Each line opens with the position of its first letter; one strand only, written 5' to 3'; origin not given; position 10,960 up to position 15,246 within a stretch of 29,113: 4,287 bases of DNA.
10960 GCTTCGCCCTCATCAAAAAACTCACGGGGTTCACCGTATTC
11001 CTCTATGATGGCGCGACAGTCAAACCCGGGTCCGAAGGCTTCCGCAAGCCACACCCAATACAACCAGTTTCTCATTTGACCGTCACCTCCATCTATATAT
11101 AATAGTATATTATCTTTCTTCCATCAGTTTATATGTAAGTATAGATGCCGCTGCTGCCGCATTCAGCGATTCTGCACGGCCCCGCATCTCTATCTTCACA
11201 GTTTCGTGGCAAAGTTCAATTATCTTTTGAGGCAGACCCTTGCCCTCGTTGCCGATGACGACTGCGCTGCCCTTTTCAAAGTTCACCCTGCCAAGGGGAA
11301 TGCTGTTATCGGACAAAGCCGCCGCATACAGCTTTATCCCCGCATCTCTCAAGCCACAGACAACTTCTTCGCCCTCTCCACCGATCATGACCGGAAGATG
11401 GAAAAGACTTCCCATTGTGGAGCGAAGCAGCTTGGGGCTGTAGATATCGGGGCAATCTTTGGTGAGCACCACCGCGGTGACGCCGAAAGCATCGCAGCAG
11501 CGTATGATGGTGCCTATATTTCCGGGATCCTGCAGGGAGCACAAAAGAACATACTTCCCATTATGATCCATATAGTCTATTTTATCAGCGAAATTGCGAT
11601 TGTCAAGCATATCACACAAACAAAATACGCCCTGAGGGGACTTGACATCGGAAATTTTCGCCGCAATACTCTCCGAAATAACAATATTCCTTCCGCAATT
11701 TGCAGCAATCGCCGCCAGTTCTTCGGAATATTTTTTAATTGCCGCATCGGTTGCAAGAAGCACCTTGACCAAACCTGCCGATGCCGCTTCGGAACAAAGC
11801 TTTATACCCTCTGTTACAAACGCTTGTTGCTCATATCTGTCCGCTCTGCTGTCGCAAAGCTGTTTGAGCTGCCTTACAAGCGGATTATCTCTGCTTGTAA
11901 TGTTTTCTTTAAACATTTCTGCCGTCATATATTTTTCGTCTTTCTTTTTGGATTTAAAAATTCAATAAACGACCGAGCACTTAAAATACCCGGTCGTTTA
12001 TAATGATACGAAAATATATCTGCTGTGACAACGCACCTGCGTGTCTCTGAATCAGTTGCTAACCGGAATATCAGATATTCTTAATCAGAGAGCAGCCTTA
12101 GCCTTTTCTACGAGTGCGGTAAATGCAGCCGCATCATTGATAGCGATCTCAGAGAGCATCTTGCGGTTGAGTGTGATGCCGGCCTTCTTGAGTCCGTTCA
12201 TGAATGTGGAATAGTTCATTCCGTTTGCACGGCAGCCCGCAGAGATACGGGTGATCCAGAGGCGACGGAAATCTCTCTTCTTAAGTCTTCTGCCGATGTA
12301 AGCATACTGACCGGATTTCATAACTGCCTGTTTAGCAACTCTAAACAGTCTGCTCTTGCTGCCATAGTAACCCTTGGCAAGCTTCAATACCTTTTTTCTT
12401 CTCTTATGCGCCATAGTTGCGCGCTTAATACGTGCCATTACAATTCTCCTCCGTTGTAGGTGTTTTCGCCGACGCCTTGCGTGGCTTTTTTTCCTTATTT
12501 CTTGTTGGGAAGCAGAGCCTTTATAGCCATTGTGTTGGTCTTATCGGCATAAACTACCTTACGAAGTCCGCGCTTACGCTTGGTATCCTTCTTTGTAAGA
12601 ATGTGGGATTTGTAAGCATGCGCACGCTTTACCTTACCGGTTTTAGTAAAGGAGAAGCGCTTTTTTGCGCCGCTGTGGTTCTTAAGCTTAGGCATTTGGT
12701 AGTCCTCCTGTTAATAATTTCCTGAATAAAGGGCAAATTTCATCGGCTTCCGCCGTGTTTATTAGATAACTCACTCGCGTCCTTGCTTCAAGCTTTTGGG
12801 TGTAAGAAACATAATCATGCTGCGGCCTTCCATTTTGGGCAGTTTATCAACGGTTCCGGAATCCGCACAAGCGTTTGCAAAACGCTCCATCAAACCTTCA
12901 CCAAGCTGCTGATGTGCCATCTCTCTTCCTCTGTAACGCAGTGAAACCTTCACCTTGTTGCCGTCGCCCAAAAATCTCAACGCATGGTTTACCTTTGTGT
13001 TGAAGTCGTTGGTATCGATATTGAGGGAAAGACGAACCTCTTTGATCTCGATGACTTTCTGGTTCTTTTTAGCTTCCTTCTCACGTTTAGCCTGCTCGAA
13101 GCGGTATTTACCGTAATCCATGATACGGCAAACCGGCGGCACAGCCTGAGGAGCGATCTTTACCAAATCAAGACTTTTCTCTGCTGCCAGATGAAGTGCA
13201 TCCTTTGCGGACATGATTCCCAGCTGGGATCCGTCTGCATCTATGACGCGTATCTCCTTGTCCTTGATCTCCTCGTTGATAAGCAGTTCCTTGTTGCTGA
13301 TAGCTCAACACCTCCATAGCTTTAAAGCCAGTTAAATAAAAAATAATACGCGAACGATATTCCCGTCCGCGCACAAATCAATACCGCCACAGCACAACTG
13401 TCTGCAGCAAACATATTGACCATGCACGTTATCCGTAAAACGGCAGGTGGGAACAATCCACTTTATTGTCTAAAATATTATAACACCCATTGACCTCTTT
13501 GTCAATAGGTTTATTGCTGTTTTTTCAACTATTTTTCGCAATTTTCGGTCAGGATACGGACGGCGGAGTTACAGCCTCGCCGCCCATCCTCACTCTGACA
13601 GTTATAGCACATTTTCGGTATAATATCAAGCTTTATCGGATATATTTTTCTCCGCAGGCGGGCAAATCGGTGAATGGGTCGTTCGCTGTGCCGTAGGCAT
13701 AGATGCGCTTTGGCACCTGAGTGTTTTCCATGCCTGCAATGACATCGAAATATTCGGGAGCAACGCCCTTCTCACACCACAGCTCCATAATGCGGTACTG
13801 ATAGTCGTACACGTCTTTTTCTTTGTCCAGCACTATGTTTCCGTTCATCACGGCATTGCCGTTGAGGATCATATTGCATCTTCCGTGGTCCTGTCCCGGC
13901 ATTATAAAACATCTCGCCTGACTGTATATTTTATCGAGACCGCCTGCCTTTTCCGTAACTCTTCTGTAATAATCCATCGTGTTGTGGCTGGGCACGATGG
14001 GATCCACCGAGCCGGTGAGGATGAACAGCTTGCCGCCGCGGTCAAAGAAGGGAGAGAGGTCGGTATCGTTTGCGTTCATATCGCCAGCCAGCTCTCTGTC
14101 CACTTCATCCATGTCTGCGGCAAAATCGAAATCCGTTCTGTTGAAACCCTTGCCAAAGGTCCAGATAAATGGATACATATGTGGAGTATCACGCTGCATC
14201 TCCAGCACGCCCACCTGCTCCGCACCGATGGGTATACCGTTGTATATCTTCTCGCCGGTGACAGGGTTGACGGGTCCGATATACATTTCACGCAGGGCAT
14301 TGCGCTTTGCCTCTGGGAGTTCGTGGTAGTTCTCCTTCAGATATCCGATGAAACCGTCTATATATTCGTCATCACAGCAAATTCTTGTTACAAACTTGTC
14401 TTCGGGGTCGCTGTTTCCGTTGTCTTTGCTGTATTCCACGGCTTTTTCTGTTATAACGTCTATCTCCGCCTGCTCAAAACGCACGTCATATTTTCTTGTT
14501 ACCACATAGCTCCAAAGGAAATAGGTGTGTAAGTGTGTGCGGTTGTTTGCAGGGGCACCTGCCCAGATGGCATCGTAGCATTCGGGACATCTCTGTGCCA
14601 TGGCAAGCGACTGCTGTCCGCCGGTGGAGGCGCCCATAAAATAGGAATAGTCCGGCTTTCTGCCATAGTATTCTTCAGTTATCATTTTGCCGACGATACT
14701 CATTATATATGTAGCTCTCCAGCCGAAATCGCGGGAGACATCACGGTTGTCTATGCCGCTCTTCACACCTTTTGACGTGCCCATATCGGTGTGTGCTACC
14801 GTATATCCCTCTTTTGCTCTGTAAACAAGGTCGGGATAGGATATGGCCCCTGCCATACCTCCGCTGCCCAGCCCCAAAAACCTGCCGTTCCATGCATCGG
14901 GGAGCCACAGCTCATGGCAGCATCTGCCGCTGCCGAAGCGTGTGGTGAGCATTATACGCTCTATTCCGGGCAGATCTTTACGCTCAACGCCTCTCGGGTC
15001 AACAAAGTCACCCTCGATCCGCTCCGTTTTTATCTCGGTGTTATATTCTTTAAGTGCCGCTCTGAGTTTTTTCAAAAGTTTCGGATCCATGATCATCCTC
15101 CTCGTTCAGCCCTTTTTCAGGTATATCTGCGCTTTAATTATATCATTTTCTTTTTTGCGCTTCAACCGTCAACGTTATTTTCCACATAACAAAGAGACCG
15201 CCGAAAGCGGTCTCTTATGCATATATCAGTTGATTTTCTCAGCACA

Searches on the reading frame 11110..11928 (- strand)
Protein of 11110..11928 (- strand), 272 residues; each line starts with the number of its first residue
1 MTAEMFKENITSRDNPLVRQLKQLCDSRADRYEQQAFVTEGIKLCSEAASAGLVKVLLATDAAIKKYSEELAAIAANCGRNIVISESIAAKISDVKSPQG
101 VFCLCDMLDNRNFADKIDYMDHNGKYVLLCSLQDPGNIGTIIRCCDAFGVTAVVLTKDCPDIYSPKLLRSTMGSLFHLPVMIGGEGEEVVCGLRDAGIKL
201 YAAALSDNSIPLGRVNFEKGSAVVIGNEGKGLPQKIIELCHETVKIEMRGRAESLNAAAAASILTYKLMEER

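Call 48: search_protein_families(library=pfam, proteins=[window:11110-11928:-], max_evalue=0.001)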
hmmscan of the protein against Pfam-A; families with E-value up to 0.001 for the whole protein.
window:11110-11928:- (272 aa): 3 families
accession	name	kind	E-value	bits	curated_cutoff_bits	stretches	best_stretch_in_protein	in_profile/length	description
PF00588.24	SpoU_methylase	-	4.8e-39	134.1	29.7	1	126-266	3-142/142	SpoU rRNA Methylase family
PF22435.1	MRM3-like_sub_bind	-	1.4e-11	45.1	27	1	15-102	1-83/84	MRM3-like substrate binding domain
PF08032.17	SpoU_sub_bind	-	3.2e-06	27.8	22.8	1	40-108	3-73/76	RNA 2'-O ribose methyltransferase substrate binding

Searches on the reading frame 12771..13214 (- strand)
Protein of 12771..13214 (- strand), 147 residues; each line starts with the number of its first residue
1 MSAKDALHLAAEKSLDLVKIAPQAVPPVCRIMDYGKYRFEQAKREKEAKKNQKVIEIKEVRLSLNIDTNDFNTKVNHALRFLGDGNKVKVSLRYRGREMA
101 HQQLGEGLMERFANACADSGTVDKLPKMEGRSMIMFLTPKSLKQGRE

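Call 48: search_protein_families(library=pfam, proteins=[window:12771-13214:-], max_evalue=0.001)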
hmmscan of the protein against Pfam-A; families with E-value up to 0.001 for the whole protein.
window:12771-13214:- (147 aa): 2 families
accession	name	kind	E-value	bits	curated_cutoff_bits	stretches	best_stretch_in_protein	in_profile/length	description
PF00707.27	IF3_C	-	5e-37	126.2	34.8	1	55-140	1-86/86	Translation initiation factor IF-3, C-terminal domain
PF05198.21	IF3_N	-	3e-21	75.8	26.9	1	1-48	23-70/70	Translation initiation factor IF-3, N-terminal domain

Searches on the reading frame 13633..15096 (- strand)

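Call 48: search_protein_families(library=pfam, proteins=[window:13633-15096:-], max_evalue=0.001)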
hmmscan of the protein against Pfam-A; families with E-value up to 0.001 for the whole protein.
window:13633-15096:- (487 aa): 2 families
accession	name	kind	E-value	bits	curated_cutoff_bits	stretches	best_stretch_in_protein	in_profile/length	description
PF07519.17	Tannase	-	3.4e-48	165.1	29.8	1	61-453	22-451/490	Tannase and feruloyl esterase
PF00326.27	Peptidase_S9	-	0.00022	21.2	22.6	0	132-191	49-106/213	Prolyl oligopeptidase family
